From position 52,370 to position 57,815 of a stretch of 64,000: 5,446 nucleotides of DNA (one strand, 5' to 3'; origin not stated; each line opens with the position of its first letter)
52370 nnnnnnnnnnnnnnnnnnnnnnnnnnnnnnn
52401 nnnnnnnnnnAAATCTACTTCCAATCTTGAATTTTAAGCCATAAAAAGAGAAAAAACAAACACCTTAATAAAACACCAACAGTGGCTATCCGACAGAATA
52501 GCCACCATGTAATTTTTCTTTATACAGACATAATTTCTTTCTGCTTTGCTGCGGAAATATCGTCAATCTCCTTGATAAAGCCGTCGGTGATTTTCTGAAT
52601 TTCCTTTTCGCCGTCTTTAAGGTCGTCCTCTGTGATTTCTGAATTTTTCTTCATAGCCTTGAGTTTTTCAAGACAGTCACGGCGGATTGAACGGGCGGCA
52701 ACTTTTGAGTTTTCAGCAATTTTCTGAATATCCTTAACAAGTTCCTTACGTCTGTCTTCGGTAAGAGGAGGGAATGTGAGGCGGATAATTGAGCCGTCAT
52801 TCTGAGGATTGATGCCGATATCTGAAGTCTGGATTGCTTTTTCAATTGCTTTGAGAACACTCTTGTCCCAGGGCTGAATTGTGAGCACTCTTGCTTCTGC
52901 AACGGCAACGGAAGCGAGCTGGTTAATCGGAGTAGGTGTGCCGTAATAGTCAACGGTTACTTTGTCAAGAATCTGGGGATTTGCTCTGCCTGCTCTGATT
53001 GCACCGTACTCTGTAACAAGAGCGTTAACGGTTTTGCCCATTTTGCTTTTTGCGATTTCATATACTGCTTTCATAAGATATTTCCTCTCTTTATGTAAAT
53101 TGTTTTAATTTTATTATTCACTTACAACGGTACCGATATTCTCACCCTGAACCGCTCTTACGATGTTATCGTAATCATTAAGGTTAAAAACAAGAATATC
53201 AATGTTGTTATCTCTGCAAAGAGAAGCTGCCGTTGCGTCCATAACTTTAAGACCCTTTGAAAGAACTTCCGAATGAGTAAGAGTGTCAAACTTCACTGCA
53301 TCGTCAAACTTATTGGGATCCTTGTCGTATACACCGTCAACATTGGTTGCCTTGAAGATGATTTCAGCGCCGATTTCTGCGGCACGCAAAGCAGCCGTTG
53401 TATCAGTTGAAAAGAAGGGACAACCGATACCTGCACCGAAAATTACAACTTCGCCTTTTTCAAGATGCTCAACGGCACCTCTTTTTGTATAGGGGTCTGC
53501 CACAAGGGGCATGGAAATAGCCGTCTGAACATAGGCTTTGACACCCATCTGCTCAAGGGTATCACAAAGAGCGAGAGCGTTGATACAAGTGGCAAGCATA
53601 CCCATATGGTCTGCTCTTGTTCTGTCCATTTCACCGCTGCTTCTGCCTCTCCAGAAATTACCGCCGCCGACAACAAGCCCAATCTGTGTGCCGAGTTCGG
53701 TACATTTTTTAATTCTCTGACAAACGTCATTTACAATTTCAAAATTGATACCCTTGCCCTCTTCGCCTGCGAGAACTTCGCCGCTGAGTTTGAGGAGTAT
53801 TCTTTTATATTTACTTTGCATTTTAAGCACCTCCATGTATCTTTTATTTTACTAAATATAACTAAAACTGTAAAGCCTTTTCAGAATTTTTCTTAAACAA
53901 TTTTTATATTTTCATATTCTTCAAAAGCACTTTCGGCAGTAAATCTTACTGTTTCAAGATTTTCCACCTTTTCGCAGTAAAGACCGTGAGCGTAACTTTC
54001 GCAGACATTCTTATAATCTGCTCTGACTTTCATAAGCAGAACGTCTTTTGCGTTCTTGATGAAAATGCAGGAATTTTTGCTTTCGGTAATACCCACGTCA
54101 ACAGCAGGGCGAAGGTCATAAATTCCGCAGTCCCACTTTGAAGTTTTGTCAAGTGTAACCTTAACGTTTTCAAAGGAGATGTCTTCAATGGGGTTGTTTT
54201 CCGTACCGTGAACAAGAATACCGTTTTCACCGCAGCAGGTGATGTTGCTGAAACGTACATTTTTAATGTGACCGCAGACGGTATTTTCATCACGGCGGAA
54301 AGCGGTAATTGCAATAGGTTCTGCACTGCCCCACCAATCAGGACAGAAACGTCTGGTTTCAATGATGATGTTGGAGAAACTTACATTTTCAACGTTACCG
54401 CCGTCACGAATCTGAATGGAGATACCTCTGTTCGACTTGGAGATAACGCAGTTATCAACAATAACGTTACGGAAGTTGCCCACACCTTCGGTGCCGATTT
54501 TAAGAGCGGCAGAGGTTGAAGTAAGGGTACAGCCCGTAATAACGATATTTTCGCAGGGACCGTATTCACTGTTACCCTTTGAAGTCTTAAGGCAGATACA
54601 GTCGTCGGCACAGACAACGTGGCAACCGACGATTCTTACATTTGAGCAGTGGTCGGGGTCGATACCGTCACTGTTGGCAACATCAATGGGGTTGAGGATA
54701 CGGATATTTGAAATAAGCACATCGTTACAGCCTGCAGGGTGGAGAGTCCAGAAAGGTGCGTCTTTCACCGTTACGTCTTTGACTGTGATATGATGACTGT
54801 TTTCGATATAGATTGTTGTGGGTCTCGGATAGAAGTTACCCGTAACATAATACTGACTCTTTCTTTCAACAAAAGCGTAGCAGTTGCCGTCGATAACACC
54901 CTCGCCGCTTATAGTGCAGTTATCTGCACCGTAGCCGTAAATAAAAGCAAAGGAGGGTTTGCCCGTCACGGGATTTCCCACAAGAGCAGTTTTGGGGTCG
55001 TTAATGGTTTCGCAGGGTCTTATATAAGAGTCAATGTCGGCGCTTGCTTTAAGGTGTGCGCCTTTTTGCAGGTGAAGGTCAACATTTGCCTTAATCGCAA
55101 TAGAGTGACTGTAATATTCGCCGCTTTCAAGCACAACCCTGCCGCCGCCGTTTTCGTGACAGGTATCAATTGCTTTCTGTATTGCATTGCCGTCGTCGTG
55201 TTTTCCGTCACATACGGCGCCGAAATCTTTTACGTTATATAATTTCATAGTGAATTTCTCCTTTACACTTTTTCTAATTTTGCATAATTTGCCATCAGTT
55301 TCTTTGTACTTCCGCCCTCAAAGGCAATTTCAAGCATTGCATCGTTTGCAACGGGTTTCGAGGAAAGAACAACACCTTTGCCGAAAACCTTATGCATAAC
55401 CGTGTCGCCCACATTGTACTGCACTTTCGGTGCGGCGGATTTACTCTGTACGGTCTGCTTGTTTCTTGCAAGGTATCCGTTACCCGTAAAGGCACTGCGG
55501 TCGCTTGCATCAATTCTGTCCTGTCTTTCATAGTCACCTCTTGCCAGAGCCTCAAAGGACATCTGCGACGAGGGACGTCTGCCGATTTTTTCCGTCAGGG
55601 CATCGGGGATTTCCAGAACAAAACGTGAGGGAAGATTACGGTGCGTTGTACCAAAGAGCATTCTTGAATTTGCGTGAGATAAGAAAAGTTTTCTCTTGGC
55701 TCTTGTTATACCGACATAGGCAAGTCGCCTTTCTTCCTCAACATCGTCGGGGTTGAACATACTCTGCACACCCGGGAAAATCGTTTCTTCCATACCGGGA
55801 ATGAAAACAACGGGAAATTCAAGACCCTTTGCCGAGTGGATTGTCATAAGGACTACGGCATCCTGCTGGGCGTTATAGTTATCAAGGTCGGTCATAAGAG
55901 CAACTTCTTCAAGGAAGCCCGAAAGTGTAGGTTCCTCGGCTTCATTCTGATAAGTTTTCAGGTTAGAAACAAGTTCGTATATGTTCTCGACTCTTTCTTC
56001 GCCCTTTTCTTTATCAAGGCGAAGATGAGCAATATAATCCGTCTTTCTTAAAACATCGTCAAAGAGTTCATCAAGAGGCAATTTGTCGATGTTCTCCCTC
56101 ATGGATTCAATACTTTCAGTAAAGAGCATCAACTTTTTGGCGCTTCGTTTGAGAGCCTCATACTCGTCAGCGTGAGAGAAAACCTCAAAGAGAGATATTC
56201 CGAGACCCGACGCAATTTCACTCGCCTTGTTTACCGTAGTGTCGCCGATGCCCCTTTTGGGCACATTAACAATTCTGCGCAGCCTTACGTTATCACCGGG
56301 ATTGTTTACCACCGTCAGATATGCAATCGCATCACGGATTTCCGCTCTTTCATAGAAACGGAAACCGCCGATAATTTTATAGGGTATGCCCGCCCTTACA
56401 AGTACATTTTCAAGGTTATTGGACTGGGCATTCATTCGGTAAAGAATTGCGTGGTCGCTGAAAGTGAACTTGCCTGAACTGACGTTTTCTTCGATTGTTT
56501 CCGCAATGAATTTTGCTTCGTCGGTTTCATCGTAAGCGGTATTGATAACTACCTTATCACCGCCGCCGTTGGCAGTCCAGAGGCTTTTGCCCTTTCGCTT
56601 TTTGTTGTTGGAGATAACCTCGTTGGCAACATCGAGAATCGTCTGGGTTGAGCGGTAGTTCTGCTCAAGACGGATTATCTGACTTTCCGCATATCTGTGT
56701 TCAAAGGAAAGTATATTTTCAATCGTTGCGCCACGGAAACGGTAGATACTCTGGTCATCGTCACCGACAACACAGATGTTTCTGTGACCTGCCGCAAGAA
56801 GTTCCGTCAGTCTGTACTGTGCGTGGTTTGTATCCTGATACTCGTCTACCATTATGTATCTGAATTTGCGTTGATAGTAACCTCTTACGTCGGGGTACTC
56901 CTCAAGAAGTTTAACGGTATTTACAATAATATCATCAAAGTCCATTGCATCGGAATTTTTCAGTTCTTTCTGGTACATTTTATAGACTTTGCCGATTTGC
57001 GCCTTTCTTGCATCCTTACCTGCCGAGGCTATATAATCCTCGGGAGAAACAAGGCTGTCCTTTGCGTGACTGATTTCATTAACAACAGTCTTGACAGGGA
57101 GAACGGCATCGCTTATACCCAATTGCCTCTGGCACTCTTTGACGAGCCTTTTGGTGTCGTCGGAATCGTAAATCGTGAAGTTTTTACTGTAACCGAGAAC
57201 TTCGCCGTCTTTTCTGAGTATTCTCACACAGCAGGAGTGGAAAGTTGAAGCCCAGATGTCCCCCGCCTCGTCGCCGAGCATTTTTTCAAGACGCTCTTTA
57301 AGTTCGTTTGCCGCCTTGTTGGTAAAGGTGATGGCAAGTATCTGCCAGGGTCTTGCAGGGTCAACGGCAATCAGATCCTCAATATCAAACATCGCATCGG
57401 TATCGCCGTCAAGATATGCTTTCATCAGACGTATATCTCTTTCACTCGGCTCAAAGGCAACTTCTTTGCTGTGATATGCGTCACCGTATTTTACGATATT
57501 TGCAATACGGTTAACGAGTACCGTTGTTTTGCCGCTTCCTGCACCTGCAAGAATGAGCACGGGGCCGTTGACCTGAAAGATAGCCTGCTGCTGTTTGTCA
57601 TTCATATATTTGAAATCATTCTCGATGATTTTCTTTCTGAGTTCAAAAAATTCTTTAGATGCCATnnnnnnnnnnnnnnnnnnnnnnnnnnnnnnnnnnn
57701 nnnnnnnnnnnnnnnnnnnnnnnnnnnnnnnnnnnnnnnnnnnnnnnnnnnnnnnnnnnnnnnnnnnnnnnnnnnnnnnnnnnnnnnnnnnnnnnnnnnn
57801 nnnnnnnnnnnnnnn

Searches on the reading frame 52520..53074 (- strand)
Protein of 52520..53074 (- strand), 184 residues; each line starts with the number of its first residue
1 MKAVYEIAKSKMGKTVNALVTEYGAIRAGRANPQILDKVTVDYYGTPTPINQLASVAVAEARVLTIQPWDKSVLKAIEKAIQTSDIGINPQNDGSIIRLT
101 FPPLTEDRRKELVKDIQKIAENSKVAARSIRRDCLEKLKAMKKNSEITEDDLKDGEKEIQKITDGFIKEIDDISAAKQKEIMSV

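Call 26: search_protein_families(library=ncbifam, proteins=[window:52520-53074:-], max_evalue=0.00001)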
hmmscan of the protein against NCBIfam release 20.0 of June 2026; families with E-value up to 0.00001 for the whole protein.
window:52520-53074:- (184 aa): 1 family
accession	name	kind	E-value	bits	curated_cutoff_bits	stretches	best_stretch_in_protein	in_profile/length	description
TIGR00496.1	frr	equivalog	9.4e-70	233.8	149.1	1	9-184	1-176/176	ribosome recycling factor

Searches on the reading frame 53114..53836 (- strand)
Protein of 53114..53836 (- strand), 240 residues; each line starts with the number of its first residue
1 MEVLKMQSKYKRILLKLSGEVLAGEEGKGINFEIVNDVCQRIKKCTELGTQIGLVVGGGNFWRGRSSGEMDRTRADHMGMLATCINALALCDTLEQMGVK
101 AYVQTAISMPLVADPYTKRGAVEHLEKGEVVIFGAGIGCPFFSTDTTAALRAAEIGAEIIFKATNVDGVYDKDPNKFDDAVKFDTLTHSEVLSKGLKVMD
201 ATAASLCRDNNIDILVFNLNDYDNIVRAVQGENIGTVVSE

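Call 26: search_protein_families(library=ncbifam, proteins=[window:53114-53836:-], max_evalue=0.00001)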
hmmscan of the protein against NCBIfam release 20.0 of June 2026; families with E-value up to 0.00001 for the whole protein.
window:53114-53836:- (240 aa): 13 families
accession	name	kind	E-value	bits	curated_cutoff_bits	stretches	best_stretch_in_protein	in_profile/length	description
TIGR02075.1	pyrH_bact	equivalog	2e-90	302.5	243.9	1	10-239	1-233/233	UMP kinase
TIGR02076.1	pyrH_arch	equivalog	1.9e-31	109.4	158.05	1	13-238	1-221/222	UMP kinase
TIGR00657.1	asp_kinases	subfamily_domain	2.9e-10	39.8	208.7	1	144-222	194-275/442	aspartate kinase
TIGR01027.1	proB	equivalog_domain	1.4e-09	37.6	186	0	145-238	146-251/363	glutamate 5-kinase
NF040647.1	IPPK_Arch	equivalog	4e-09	36.1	120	1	127-238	137-259/259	isopentenyl phosphate kinase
TIGR00656.1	asp_kin_monofn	equivalog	1.7e-08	33.9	402.25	1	144-223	160-242/407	aspartate kinase, monofunctional class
NF005154.0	PRK06635.1-2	equivalog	1.3e-07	31.3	376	1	144-217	154-230/407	aspartate kinase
NF005155.0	PRK06635.1-4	equivalog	2.8e-07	29.9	346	1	144-218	153-230/407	aspartate kinase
NF006959.0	PRK09436.1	equivalog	1.1e-06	26.9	726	1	122-221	191-287/819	bifunctional aspartate kinase/homoserine dehydrogenase I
NF006515.0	PRK08961.1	equivalog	2.2e-06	25.9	802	1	119-221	196-295/861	bifunctional aspartate kinase/diaminopimelate decarboxylase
NF005153.0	PRK06635.1-1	equivalog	2.5e-06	26.8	585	1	143-216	153-229/421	aspartate kinase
NF006068.0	PRK08210.1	equivalog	4e-06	26.2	474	1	126-217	146-234/405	aspartate kinase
NF005656.0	PRK07431.1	equivalog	4.9e-06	25.4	657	0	144-216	155-230/587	aspartate kinase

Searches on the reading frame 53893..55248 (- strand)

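Call 27: search_protein_families(library=ncbifam, proteins=[window:53893-55248:-], max_evalue=0.00001)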
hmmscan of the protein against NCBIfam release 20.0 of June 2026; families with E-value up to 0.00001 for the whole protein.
window:53893-55248:- (451 aa): 5 families
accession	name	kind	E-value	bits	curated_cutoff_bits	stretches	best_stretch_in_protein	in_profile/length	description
NF051861.1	PolglcturonPglBAgro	equivalog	5.6e-83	279.1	600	1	16-383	8-367/437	polygalacturonase PglB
NF049899.1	RhamgalacuronBT4153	equivalog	9.6e-52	176.1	650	1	2-369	45-413/432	rhamnogalacturonidase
NF049898.1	RhamgalacuronBT4146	equivalog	2.5e-49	168.2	500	2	6-242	1-227/445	rhamnogalacturonidase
NF051860.1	PolglcturonPglAAgro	equivalog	2e-43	148.8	600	1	14-297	101-388/502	polygalacturonase PglA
NF049892.1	AlphdgalacturondseBT4155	equivalog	5.2e-37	127.6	800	2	135-366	198-433/454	alpha-d-galacturonidase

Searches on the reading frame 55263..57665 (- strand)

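Call 27: search_protein_families(library=ncbifam, proteins=[window:55263-57665:-], max_evalue=0.00001)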
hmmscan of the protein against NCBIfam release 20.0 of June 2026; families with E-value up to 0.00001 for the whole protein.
window:55263-57665:- (800 aa): 17 families
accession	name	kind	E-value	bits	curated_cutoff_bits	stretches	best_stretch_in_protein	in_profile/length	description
TIGR01073.1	pcrA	equivalog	2e-257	856.2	911.2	2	95-797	38-724/725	DNA helicase PcrA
NF008743.0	PRK11773.1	equivalog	8.1e-205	682.3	965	2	95-800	43-720/720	DNA helicase II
TIGR01075.1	uvrD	equivalog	1.9e-196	654.6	1144.45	2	95-798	38-715/715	DNA helicase II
TIGR01074.1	rep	equivalog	5.4e-181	603.3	951.45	2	95-689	35-636/668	DNA helicase Rep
NF008172.0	PRK10919.1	equivalog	2.5e-137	458.9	1168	2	98-688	39-635/673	DNA helicase Rep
TIGR02785.1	addA_Gpos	equivalog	3.7e-60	203.9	707.65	3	398-627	572-807/1234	helicase-exonuclease AddAB subunit AddA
NF008276.0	PRK11054.1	equivalog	8.2e-51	173.3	543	3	226-375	394-540/684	DNA helicase IV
TIGR00609.1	recB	equivalog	1.3e-44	152.7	696.05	3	224-356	326-460/1175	exodeoxyribonuclease V subunit beta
TIGR02784.1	addA_alphas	equivalog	3.1e-33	115.3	860.75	2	225-360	345-502/1138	double-strand break repair helicase AddA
NF010485.0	PRK13909.1-2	equivalog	3.3e-30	105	650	1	226-621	286-628/909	RecB-like helicase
NF010487.0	PRK13909.1-4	equivalog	2.2e-27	95.7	759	1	226-450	282-523/924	RecB-like helicase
NF008128.0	PRK10876.1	equivalog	2.5e-15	55.3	1697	1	226-355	334-465/1181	exodeoxyribonuclease V subunit beta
NF041464.1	HelD_BACSU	equivalog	2.3e-14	52.3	419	1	264-422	543-693/779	RNA polymerase recycling motor HelD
NF010484.0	PRK13909.1-1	equivalog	1.5e-11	42.9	1074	1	223-352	295-436/945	RecB-like helicase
NF010486.0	PRK13909.1-3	equivalog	2.4e-11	42.4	1109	1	237-384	298-458/921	RecB-like helicase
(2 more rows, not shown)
